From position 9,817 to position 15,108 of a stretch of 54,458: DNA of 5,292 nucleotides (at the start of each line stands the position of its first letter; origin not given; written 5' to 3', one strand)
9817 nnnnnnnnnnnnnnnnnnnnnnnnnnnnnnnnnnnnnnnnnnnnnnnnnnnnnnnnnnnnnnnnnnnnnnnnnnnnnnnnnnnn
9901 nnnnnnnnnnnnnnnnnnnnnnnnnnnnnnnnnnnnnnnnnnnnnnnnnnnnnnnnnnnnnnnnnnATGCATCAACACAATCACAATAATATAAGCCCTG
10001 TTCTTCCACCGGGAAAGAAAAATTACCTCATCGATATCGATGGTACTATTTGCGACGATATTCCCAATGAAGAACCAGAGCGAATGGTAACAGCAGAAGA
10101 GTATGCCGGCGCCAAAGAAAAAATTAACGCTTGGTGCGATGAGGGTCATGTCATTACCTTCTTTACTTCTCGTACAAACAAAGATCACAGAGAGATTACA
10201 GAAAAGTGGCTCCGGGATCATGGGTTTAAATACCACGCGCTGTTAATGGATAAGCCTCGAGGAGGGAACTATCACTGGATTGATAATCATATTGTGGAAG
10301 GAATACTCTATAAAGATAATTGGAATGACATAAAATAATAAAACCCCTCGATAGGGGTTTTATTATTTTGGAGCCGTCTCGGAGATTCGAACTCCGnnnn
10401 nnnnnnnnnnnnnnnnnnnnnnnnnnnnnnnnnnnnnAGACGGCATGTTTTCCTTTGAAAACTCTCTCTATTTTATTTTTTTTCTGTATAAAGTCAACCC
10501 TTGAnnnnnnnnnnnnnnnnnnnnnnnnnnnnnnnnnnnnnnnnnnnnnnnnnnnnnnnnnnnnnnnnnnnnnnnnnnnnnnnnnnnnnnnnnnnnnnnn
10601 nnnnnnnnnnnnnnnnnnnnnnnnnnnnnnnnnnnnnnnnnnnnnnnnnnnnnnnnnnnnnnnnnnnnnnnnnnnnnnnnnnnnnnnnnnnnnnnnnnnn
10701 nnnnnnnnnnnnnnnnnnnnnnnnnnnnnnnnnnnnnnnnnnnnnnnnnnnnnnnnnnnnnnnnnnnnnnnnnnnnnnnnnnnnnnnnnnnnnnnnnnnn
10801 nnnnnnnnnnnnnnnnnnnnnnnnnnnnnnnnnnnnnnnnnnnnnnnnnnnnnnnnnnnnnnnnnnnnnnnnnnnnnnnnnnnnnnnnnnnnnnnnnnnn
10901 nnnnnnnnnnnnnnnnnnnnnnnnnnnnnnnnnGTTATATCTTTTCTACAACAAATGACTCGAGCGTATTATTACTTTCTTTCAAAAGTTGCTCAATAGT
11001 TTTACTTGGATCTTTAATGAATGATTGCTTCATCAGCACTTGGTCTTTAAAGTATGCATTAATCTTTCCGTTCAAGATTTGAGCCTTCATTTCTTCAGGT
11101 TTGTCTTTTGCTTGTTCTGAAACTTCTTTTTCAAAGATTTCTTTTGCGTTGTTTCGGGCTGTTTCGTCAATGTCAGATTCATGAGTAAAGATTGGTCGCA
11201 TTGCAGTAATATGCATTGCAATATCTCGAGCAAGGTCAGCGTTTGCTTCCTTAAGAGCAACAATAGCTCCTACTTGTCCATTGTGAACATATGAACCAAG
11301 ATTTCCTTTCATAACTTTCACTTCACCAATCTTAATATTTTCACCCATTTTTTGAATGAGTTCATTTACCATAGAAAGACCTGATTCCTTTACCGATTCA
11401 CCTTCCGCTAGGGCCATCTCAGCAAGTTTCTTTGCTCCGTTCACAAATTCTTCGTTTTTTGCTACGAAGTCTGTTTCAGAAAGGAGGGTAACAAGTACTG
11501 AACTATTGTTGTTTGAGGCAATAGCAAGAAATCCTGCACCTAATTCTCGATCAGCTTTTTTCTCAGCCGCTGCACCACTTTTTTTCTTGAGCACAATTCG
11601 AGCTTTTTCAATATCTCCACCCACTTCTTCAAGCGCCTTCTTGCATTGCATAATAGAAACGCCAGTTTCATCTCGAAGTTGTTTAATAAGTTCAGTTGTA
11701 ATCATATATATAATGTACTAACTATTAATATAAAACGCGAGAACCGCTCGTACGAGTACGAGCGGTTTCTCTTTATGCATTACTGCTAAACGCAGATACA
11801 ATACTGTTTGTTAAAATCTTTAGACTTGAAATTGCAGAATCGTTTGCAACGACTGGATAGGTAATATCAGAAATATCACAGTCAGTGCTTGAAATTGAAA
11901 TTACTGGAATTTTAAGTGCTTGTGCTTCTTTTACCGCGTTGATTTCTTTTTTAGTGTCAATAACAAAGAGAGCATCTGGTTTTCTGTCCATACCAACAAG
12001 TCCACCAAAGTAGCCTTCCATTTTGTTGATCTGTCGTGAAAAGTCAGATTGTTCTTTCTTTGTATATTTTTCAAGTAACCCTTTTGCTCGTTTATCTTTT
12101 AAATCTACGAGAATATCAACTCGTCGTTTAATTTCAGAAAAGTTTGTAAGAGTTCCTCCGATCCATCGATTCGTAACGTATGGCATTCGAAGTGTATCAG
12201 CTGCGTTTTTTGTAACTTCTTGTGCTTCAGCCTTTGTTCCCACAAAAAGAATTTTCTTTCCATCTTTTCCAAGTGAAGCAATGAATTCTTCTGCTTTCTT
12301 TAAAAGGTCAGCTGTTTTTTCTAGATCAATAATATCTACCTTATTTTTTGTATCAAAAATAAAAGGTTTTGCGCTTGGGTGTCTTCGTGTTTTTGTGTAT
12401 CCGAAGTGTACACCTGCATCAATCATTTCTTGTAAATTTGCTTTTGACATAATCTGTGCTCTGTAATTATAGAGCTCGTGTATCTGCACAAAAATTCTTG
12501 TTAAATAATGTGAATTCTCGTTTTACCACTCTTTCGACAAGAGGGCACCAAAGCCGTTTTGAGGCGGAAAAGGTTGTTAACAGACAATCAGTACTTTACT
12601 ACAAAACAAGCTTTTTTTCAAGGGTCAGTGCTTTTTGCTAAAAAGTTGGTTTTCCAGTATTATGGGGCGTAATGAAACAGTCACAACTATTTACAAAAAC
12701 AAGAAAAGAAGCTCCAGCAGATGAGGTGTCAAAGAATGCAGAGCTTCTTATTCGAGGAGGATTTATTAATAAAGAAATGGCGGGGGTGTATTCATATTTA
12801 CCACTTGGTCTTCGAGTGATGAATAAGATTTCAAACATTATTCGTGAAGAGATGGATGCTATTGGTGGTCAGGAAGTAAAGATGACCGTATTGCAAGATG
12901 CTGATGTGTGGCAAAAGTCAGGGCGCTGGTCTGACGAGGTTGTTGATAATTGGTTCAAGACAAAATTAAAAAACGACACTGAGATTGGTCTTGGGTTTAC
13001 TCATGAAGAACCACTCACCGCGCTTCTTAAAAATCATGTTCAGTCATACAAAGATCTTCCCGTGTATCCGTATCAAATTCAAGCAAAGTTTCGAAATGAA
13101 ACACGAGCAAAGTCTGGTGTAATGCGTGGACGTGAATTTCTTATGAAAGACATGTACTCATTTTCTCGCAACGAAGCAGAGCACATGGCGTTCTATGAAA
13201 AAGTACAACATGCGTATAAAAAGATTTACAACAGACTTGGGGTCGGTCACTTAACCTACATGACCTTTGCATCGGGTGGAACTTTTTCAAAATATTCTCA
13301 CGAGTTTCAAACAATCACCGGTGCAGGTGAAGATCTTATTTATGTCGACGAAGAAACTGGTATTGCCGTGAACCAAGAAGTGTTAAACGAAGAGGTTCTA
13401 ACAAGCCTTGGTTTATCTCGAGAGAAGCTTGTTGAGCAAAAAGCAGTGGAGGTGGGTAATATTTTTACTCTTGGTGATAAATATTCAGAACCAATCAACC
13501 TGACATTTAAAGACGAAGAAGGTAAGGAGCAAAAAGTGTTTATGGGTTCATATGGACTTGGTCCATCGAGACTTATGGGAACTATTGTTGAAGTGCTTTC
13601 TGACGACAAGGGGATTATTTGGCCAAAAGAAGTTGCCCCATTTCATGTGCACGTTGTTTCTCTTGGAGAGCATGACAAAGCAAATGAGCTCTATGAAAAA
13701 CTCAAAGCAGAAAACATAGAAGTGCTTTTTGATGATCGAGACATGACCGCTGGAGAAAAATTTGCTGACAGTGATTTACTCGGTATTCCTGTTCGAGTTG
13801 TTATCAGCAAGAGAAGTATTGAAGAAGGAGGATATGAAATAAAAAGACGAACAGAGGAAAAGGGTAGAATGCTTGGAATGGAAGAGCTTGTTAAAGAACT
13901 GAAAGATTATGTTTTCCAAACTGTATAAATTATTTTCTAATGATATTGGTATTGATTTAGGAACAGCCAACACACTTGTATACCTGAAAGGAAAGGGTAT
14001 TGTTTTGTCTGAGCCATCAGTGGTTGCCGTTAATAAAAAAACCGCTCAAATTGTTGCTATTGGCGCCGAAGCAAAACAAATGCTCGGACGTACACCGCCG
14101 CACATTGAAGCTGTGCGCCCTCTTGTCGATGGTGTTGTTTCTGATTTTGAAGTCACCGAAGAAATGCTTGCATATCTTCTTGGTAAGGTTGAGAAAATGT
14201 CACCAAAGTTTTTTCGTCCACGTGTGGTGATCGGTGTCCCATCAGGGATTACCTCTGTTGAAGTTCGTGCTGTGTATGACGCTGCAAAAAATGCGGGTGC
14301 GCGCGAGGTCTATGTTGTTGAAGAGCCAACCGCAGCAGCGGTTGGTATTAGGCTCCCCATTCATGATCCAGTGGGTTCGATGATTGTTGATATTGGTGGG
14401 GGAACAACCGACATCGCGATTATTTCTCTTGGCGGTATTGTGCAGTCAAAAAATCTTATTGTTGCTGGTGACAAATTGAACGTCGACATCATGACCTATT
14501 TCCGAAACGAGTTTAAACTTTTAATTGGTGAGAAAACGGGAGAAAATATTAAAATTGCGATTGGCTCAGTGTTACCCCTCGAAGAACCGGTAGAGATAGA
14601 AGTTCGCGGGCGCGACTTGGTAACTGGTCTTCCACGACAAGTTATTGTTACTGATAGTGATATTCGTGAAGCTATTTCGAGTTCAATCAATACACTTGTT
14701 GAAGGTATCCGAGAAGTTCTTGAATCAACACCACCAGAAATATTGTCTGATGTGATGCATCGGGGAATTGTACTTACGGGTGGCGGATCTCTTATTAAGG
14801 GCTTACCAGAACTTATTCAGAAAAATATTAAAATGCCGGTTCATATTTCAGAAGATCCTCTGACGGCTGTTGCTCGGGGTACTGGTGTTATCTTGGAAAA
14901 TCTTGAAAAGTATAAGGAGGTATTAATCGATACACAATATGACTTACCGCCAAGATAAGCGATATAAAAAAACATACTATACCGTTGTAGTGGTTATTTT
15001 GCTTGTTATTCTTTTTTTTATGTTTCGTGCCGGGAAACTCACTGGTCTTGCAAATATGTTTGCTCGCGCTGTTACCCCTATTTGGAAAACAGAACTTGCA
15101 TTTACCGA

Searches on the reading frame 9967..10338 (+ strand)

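Call 61: search_protein_families(library=pfam, proteins=[window:9967-10338:+], max_evalue=0.0001)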
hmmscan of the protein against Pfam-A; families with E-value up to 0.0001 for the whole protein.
window:9967-10338:+ (123 aa): 2 families
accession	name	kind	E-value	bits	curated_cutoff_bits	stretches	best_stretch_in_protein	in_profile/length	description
PF24694.1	LNS2_PITM1-3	-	5.9e-07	30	27.7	1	21-94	2-70/124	PITM 1-3, LNS2 domain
PF03767.20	Acid_phosphat_B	-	3.9e-05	23.7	27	0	42-96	118-172/230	HAD superfamily, subfamily IIIB (Acid phosphatase)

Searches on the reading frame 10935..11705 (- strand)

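Call 61: search_protein_families(library=pfam, proteins=[window:10935-11705:-], max_evalue=0.0001)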
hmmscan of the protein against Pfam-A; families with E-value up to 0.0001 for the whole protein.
window:10935-11705:- (256 aa): 3 families
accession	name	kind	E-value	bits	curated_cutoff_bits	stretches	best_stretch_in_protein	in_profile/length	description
PF00889.24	EF_TS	-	1e-45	156.3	27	1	70-253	2-199/204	Elongation factor TS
PF25025.1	EF-Ts_N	-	2.1e-06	28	33.2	1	5-42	15-53/60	Elongation factor Ts, mitochondrial, N-terminal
PF22566.2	UBA_8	-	1.2e-05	25.3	26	1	4-35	4-35/46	UBA-like domain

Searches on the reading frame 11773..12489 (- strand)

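Call 61: search_protein_families(library=pfam, proteins=[window:11773-12489:-], max_evalue=0.0001)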
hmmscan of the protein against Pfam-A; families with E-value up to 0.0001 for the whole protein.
window:11773-12489:- (238 aa): 1 family
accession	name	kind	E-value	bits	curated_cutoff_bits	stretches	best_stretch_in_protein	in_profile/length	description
PF00318.25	Ribosomal_S2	-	7.7e-71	238.2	26.1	1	22-234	1-213/216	Ribosomal protein S2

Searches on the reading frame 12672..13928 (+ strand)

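Call 62: search_protein_families(library=pfam, proteins=[window:12672-13928:+], max_evalue=0.0001)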
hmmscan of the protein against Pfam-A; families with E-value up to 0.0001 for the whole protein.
window:12672-13928:+ (418 aa): 2 families
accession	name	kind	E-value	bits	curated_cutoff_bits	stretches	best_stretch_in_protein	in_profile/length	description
PF00587.30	tRNA-synt_2b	-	9e-29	101.2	29.3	1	95-308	1-178/179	tRNA synthetase class II core domain (G, H, P, S and T)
PF03129.25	HGTP_anticodon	-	1.4e-18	67.2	21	1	326-412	2-93/94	Anticodon binding domain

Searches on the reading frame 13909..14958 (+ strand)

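Call 62: search_protein_families(library=pfam, proteins=[window:13909-14958:+], max_evalue=0.0001)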
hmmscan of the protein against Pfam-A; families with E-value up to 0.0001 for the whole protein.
window:13909-14958:+ (349 aa): 5 families
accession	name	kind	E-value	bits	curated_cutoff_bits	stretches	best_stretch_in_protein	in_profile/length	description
PF06723.19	MreB_Mbl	-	4.4e-136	453.5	27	1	10-336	1-326/327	MreB/Mbl protein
PF00012.26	HSP70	-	2.8e-13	49.4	20.6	1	83-327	110-370/599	Hsp70 protein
PF14450.12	FtsA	-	5.4e-11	43.4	31.8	1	159-316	2-112/127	Cell division protein FtsA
PF00022.25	Actin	-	6.7e-09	35.3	27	0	36-201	31-190/410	Actin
PF11104.14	PilM_2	-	2.8e-05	23.7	27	0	287-334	278-324/340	Type IV pilus assembly protein PilM;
